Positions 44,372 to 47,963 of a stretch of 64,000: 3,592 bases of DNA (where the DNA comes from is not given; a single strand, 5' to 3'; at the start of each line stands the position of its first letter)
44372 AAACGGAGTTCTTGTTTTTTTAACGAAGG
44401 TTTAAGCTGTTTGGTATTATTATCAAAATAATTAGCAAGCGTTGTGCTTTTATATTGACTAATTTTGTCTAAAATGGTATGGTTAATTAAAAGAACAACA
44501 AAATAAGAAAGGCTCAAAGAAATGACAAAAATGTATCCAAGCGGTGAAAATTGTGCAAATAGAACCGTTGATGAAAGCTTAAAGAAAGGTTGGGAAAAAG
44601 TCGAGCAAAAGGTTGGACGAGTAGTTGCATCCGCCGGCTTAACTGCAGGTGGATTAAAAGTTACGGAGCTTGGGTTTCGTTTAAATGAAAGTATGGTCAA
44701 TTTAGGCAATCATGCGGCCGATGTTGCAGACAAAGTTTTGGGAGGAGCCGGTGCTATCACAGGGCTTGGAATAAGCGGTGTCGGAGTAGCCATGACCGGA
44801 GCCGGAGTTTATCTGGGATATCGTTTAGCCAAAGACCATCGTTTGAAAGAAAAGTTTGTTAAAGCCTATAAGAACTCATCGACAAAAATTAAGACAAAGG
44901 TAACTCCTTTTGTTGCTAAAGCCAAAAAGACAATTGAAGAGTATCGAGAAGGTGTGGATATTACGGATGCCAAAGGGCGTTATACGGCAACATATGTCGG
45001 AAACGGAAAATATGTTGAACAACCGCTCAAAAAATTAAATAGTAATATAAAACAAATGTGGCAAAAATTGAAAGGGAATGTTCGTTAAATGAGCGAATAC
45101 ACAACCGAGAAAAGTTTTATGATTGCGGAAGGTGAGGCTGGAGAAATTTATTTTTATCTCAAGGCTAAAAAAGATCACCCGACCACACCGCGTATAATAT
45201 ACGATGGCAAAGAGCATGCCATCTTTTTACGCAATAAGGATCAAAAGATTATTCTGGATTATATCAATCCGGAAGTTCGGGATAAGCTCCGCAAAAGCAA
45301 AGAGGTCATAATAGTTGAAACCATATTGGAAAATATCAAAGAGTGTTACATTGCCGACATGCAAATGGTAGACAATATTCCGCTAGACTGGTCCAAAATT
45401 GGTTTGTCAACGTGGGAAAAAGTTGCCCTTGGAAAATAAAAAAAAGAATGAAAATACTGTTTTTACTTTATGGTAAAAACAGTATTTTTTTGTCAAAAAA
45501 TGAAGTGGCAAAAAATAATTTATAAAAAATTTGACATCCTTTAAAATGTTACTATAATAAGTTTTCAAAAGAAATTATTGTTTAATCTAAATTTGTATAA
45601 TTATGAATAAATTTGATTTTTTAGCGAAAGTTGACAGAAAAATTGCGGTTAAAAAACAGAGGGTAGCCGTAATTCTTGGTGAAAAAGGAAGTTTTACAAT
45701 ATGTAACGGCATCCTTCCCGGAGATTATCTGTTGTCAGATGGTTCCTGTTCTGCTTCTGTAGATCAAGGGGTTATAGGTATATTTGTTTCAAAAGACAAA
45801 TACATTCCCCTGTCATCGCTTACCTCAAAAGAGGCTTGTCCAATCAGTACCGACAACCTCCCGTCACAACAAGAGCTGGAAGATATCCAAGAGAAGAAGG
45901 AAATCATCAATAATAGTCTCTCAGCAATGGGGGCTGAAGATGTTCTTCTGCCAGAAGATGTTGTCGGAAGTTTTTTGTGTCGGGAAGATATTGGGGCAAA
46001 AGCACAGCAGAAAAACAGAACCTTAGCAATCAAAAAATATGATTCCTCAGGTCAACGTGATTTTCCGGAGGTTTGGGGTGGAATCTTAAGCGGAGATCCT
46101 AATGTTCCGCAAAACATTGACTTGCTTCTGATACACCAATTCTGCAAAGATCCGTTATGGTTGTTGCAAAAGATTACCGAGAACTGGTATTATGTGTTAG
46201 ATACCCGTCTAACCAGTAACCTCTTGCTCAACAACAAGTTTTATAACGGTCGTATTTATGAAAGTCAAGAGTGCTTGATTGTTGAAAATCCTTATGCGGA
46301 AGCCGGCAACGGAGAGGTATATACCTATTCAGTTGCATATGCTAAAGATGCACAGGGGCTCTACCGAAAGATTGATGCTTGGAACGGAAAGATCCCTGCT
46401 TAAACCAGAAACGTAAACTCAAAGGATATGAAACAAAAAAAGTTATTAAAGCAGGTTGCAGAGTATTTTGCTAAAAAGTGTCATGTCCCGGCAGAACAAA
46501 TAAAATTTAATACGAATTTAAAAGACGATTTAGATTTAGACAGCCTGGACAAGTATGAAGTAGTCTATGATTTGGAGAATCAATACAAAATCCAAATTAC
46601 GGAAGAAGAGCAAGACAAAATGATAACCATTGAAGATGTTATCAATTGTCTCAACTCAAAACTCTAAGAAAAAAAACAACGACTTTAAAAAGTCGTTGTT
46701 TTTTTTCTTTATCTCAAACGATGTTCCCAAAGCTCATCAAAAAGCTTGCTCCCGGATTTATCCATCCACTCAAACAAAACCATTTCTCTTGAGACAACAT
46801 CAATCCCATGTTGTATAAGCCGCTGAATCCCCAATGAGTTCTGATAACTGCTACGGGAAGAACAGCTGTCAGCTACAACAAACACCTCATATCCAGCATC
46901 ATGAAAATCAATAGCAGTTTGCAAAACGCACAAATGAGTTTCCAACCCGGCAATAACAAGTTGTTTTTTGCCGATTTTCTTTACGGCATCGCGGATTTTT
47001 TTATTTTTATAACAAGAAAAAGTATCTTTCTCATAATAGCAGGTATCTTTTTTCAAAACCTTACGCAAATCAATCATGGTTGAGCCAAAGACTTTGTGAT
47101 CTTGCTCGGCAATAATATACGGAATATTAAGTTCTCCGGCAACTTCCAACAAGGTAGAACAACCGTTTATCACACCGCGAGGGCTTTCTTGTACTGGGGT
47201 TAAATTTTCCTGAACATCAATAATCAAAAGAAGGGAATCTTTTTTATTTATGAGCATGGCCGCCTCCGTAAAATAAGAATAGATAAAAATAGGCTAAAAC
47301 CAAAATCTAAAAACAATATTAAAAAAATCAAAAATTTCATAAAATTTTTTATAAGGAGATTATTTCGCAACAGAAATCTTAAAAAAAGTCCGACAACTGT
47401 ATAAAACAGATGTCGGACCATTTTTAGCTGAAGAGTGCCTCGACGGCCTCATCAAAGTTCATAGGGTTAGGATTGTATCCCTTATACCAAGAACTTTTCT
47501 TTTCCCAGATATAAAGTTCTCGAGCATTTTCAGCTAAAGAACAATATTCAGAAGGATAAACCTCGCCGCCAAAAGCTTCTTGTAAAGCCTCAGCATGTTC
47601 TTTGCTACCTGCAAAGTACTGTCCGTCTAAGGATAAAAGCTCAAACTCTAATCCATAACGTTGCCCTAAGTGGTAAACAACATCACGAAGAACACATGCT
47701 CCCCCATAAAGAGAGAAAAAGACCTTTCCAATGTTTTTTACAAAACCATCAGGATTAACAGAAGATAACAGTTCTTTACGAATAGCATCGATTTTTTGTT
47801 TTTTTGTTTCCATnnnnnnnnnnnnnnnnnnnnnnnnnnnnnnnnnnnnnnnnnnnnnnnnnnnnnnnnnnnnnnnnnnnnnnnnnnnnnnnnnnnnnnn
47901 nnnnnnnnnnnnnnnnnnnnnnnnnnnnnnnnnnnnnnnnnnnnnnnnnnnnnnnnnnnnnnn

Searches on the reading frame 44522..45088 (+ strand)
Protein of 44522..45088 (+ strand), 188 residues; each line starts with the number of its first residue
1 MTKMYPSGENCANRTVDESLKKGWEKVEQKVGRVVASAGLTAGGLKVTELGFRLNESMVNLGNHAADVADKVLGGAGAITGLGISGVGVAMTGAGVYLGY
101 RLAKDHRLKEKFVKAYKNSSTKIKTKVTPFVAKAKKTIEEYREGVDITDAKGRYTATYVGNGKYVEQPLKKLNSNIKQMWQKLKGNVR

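Call 10: search_protein_families(library=pfam, proteins=[window:44522-45088:+], max_evalue=0.1)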
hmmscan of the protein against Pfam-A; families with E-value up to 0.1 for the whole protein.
window:44522-45088:+ (188 aa): 1 family
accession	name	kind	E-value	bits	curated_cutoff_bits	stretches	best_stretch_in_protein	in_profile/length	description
PF05388.16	Carbpep_Y_N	-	0.032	15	25.8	0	162-184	66-88/127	Carboxypeptidase Y pro-peptide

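Call 103: search_protein_families(library=padloc, proteins=[window:44522-45088:+], max_evalue=0.01)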
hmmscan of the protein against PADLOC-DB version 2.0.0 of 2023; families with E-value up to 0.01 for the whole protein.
window:44522-45088:+ (188 aa): 1 family
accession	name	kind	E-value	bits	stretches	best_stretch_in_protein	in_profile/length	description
PDLC01692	Cas12f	-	0.0045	13.8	1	100-185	21-111/532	CAS-V-F; effector__SPE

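Call 104: search_protein_families(library=ncbifam, proteins=[window:44522-45088:+], max_evalue=0.01)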
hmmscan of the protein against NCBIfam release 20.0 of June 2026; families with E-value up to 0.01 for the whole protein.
window:44522-45088:+ (188 aa): 0 families

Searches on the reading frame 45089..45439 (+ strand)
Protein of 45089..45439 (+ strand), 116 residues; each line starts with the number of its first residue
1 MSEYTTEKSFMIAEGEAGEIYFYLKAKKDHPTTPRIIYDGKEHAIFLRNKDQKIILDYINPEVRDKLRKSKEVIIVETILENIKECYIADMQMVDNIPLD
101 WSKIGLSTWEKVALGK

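Call 10: search_protein_families(library=pfam, proteins=[window:45089-45439:+], max_evalue=0.1)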
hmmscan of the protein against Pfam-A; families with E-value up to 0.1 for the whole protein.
window:45089-45439:+ (116 aa): 1 family
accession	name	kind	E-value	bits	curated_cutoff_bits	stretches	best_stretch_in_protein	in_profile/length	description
PF16123.11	HAGH_C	-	0.034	15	25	1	26-71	31-80/83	Hydroxyacylglutathione hydrolase C-terminus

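Call 103: search_protein_families(library=padloc, proteins=[window:45089-45439:+], max_evalue=0.01)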
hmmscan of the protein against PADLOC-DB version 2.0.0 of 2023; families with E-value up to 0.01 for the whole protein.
window:45089-45439:+ (116 aa): 1 family
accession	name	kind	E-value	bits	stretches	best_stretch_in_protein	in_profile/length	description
PDLC00296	PtuA1|PtuA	-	0.0026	14.5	1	47-107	99-160/507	AAA ATPase domain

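Call 104: search_protein_families(library=ncbifam, proteins=[window:45089-45439:+], max_evalue=0.01)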
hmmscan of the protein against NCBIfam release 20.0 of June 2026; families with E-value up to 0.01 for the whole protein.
window:45089-45439:+ (116 aa): 0 families

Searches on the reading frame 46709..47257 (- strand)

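Call 10: search_protein_families(library=pfam, proteins=[window:46709-47257:-], max_evalue=0.1)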
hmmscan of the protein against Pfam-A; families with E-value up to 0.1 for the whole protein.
window:46709-47257:- (182 aa): 2 families
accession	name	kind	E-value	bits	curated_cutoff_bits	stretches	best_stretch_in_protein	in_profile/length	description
PF00857.26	Isochorismatase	-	1.6e-29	103.7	27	1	8-158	1-174/175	Isochorismatase domain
PF20780.2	TssR_M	-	0.087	13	25.7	0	60-101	5-46/86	TssR second domain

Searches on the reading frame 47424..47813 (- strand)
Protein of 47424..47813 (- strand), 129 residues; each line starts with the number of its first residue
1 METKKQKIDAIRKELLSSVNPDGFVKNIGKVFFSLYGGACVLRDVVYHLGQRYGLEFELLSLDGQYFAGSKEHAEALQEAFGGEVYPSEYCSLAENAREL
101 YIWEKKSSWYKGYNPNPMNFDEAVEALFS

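Call 10: search_protein_families(library=pfam, proteins=[window:47424-47813:-], max_evalue=0.1)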
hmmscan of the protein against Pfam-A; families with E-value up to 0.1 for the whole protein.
window:47424-47813:- (129 aa): 0 families

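Call 50: find_encoding_contigs(protein=window:47424-47813:-, flank=10000, max_places=10)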
Protein window:47424-47813:- (129 aa): 24 contigs read that carry it; 10 places shown.
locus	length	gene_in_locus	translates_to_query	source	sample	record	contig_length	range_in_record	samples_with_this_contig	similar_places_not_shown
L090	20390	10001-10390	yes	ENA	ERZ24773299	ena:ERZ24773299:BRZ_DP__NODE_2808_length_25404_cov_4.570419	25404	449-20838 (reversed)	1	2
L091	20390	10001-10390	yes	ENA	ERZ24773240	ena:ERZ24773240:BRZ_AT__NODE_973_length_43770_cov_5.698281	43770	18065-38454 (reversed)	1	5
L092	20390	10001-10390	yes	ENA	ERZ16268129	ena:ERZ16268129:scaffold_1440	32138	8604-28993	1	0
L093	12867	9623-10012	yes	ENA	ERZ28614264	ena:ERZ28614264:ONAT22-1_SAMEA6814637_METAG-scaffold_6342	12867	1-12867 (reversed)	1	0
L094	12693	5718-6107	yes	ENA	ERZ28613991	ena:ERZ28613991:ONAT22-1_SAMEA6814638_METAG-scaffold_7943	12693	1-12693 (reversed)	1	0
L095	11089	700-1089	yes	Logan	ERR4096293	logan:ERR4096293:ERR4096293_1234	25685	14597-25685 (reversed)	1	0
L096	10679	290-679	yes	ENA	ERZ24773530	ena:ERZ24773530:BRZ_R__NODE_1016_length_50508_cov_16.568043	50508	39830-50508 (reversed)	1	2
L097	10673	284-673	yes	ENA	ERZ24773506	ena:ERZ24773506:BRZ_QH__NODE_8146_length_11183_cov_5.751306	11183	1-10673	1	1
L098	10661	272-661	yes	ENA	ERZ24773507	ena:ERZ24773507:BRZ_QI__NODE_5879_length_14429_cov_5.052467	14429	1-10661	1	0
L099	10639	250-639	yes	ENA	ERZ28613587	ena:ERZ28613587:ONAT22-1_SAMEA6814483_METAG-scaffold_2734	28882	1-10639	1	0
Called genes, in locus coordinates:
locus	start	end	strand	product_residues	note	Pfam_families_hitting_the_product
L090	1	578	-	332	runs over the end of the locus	PF01118:Semialdhyde_dh, PF02774:Semialdhyde_dhC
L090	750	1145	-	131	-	PF01245:Ribosomal_L19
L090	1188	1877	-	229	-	PF01746:tRNA_m1G_MT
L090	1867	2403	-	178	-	PF01782:RimM, PF05239:PRC (weak), PF24986:PRC_RimM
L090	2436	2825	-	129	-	PF00886:Ribosomal_S16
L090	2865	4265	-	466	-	PF02881:SRP54_N, PF01656:CbiA (faint), PF00448:SRP54, PF02978:SRP_SPB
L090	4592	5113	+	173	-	PF00293:NUDIX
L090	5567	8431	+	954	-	-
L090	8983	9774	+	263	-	-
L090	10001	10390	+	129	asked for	-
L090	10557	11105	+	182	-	PF00857:Isochorismatase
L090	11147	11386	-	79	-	PF00550:PP-binding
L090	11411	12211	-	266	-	-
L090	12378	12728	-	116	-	-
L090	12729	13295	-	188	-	-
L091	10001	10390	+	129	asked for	-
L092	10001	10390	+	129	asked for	-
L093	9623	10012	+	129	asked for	-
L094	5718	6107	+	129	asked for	-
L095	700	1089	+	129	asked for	-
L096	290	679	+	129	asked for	-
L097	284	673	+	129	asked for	-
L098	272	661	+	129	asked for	-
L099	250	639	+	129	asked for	-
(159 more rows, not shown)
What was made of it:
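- All five same-species contigs that span the site carry it there (call 50). The gene is fixed in all same-species contigs that span the site (call 50).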

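Call 103: search_protein_families(library=padloc, proteins=[window:47424-47813:-], max_evalue=0.01)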
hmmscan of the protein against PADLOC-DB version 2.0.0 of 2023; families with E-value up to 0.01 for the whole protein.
window:47424-47813:- (129 aa): 0 families

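Call 104: search_protein_families(library=ncbifam, proteins=[window:47424-47813:-], max_evalue=0.01)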
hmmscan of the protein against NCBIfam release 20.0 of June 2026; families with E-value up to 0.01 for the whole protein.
window:47424-47813:- (129 aa): 0 families
